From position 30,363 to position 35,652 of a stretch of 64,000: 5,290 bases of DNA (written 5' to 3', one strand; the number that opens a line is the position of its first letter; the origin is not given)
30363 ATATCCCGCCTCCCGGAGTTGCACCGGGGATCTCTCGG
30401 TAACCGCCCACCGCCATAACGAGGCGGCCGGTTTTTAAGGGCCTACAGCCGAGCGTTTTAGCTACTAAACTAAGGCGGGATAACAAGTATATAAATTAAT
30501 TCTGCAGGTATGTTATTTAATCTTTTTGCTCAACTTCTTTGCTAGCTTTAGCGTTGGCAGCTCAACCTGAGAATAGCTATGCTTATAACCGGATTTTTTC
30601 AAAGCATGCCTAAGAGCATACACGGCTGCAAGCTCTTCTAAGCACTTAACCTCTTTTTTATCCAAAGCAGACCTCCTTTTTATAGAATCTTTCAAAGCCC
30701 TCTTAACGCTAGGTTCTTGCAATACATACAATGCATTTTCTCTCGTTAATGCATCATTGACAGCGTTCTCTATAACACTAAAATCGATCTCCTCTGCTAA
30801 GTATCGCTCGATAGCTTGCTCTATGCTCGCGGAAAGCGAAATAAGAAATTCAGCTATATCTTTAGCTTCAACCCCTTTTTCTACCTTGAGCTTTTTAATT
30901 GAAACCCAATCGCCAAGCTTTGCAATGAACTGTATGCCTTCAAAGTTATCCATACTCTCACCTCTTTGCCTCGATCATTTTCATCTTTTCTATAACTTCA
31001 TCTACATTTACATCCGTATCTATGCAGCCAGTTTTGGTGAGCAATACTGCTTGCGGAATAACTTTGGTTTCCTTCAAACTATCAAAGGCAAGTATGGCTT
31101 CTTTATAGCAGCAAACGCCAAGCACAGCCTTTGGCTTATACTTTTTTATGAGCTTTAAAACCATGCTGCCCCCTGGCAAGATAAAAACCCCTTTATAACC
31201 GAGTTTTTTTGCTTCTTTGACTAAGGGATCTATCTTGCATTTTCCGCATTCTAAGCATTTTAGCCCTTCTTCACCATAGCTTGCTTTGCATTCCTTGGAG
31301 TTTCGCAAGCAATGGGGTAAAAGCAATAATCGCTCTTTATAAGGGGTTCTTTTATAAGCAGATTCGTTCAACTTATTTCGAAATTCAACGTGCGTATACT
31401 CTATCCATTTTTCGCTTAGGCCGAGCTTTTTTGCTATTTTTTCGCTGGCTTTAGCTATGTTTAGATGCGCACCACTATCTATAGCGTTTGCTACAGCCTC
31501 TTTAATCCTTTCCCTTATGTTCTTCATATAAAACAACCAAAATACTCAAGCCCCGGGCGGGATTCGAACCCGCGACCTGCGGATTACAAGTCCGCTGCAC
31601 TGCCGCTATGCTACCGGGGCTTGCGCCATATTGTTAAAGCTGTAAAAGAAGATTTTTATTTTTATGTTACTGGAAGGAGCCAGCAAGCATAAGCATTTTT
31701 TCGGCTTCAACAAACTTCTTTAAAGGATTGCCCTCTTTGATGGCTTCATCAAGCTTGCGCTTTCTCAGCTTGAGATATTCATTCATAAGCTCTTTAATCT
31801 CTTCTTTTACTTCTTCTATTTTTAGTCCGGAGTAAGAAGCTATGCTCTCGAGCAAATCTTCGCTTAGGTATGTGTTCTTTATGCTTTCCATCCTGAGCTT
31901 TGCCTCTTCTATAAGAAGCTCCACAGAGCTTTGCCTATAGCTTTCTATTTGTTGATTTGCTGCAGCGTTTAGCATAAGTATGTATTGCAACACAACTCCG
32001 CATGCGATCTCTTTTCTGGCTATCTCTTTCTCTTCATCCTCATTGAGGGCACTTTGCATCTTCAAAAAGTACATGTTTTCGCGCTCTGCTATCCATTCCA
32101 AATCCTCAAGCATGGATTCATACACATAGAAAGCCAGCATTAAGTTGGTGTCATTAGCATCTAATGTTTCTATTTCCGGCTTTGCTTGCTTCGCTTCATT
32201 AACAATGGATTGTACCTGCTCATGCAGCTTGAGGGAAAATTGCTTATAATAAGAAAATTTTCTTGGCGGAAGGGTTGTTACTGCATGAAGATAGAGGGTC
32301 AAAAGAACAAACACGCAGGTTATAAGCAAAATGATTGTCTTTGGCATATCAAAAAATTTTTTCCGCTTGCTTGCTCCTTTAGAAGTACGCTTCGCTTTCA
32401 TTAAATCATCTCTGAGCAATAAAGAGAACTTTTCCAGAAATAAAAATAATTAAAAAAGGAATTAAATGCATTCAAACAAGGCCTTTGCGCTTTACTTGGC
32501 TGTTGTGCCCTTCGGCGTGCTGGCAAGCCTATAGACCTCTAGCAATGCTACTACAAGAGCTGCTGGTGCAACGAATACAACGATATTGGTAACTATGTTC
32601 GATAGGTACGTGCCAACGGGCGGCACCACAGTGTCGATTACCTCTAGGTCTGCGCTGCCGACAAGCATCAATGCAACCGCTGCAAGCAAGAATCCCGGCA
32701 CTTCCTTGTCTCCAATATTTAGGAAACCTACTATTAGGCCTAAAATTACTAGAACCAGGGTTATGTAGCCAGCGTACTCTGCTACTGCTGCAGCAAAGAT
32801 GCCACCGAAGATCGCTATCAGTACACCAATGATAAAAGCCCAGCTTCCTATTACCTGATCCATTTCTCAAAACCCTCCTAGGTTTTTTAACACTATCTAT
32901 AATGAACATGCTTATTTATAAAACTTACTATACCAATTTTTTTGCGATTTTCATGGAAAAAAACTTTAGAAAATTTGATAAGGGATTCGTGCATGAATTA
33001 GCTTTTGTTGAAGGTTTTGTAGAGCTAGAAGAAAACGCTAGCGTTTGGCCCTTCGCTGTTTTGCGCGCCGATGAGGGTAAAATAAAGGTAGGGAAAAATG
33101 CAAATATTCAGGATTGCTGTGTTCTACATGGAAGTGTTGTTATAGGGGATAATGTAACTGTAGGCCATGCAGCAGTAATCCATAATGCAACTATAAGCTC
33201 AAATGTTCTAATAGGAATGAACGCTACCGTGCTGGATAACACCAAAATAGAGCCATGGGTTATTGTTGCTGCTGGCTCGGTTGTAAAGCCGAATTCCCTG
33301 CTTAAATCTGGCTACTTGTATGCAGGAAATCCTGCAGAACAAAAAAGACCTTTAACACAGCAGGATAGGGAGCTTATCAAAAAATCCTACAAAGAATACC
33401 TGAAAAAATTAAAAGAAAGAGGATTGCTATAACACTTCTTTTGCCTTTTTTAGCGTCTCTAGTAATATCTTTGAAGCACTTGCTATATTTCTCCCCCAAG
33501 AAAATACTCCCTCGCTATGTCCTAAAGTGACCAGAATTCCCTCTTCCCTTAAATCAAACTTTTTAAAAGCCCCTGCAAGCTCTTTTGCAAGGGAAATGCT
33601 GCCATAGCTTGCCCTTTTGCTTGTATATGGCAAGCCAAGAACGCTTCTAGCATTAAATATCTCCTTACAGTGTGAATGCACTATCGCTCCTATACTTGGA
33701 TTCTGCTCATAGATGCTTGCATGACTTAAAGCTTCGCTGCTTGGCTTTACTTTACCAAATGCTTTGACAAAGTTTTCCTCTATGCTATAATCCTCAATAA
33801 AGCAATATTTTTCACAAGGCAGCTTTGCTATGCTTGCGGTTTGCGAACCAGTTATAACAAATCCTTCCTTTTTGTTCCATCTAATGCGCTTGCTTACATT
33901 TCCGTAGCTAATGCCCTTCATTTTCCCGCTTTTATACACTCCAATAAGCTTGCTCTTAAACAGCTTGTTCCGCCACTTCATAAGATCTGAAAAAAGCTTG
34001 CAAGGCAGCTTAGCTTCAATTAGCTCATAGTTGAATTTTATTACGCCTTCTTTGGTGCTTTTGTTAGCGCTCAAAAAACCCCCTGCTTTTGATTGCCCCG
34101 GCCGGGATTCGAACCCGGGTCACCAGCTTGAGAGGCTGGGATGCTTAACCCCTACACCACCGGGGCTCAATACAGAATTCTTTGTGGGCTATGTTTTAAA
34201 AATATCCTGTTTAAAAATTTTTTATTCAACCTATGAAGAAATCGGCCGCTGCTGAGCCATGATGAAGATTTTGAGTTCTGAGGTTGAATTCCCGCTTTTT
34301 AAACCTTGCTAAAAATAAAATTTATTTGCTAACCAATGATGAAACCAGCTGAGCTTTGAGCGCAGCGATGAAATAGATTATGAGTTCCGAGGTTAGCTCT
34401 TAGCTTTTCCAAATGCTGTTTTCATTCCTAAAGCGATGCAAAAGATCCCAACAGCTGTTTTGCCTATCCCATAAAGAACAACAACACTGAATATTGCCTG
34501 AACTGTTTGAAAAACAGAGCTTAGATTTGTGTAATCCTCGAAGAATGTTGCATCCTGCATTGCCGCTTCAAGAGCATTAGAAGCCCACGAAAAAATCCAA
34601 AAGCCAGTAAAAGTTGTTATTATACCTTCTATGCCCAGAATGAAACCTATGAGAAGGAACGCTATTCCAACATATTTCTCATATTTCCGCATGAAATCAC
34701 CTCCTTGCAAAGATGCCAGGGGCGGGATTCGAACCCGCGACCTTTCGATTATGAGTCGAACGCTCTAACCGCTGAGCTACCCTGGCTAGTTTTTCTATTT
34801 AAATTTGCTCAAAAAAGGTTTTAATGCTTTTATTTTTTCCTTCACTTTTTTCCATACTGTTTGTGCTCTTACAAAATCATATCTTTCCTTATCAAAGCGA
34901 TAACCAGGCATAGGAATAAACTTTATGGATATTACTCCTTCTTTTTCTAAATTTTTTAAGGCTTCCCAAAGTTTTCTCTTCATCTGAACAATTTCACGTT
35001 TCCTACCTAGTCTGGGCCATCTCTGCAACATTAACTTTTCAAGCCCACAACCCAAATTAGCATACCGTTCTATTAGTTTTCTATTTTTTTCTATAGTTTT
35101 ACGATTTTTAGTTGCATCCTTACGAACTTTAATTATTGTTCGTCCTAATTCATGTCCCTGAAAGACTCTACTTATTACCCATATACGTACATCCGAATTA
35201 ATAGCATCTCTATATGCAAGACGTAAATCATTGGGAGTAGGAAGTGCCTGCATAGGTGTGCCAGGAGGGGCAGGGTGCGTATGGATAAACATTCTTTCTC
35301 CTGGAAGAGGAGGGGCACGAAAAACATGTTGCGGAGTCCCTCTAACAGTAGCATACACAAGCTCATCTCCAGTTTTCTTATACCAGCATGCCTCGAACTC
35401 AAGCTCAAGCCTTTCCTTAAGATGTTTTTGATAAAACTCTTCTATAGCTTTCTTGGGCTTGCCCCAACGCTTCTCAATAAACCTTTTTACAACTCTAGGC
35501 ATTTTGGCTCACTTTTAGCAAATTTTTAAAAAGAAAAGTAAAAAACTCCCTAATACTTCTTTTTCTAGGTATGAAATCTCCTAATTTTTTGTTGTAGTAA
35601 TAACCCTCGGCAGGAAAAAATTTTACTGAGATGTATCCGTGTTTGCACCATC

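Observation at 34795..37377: Tandem array of four paralogous ~200-aa proteins with a JAMM-like HTHP...(S/T)xxD motif next to a tRNA cluster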

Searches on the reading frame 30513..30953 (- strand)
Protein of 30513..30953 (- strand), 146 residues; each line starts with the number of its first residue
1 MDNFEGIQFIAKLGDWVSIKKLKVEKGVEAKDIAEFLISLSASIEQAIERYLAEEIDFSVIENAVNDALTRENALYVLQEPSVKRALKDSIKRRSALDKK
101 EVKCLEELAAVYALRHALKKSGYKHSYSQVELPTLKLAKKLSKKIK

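Call 82: search_protein_families(library=pfam, proteins=[window:30513-30953:-], max_evalue=0.0001)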
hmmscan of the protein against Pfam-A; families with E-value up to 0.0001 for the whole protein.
window:30513-30953:- (146 aa): 1 family
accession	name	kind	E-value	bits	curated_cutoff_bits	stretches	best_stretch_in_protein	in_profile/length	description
PF10869.13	DUF2666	-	2.1e-08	35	23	1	6-126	3-122/135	Domain of unknown function (DUF2666)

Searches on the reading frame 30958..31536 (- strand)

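Call 82: search_protein_families(library=pfam, proteins=[window:30958-31536:-], max_evalue=0.0001)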
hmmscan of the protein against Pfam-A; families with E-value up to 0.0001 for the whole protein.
window:30958-31536:- (192 aa): 1 family
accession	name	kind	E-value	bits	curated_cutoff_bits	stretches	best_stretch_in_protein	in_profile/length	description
PF01976.22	DUF116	-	6.5e-43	146.3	25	1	32-185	4-155/155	Protein of unknown function DUF116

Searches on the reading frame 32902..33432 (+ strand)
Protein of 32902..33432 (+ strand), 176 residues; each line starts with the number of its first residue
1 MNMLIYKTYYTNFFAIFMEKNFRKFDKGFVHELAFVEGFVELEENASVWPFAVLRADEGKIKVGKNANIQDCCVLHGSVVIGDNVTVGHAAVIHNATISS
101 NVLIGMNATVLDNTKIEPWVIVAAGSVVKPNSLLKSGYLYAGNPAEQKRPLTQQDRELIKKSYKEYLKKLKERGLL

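Call 15: search_protein_families(library=pfam, proteins=[window:32902-33432:+], max_evalue=0.001)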
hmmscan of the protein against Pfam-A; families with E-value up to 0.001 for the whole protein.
window:32902-33432:+ (176 aa): 3 families
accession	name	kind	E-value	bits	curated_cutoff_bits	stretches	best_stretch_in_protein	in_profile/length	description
PF00132.30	Hexapep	-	7.3e-19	67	27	2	95-129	1-35/36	Bacterial transferase hexapeptide (six repeats)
PF25084.1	LbH_EIF2B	-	3.9e-07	30.5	54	1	61-135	22-94/105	EIF2B subunit epsilon LbH domain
PF21711.3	DCTN5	-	7.3e-06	26.2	40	0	20-98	71-145/182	Dynactin subunit 5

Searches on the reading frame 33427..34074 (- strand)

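Call 15: search_protein_families(library=pfam, proteins=[window:33427-34074:-], max_evalue=0.001)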
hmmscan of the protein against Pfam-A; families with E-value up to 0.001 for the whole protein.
window:33427-34074:- (215 aa): 1 family
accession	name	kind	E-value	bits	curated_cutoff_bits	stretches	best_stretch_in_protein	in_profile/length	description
PF00596.27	Aldolase_II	-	1.1e-11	45.4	22.2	1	55-205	18-173/183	Class II Aldolase and Adducin N-terminal domain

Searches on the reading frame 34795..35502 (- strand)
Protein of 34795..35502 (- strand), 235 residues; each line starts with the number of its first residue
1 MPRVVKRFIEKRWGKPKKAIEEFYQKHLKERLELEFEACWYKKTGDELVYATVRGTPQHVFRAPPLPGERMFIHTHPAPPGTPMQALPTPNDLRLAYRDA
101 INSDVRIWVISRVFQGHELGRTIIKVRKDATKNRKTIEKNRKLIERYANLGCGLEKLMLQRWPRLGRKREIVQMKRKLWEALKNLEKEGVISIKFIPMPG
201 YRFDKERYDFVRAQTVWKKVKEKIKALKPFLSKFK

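Call 7: search_protein_families(library=pfam, proteins=[window:34795-35502:-], max_evalue=10)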
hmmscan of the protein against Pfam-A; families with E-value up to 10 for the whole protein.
window:34795-35502:- (235 aa): 4 families
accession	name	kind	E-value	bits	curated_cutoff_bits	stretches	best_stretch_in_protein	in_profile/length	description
PF25753.1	SF0329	-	0.0074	16.9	27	1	12-64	1-51/165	SF0329 protein family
PF11788.14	MRP-L46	-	0.043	15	21.9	1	22-54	25-61/119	39S mitochondrial ribosomal protein L46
PF01261.30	AP_endonuc_2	-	0.17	12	31.1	1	128-191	58-121/249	Xylose isomerase-like TIM barrel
PF14337.13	Abi_alpha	-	0.19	12.1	29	1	124-226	99-174/196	Abortive infection alpha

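Call 79: search_protein_families(library=padloc, proteins=[window:34798-35502:-], max_evalue=0.1)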
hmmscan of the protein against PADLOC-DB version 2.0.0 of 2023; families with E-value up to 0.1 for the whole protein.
window:34798-35502:- (235 aa): 1 family
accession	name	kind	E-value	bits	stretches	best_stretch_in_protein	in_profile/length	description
PDLC04441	PDC-M13C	-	0.024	12.9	1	4-42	21-59/74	-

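Call 80: search_protein_families(library=phrogs, proteins=[window:34798-35502:-], max_evalue=0.1)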
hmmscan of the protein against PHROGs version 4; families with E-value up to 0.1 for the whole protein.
window:34798-35502:- (235 aa): 0 families
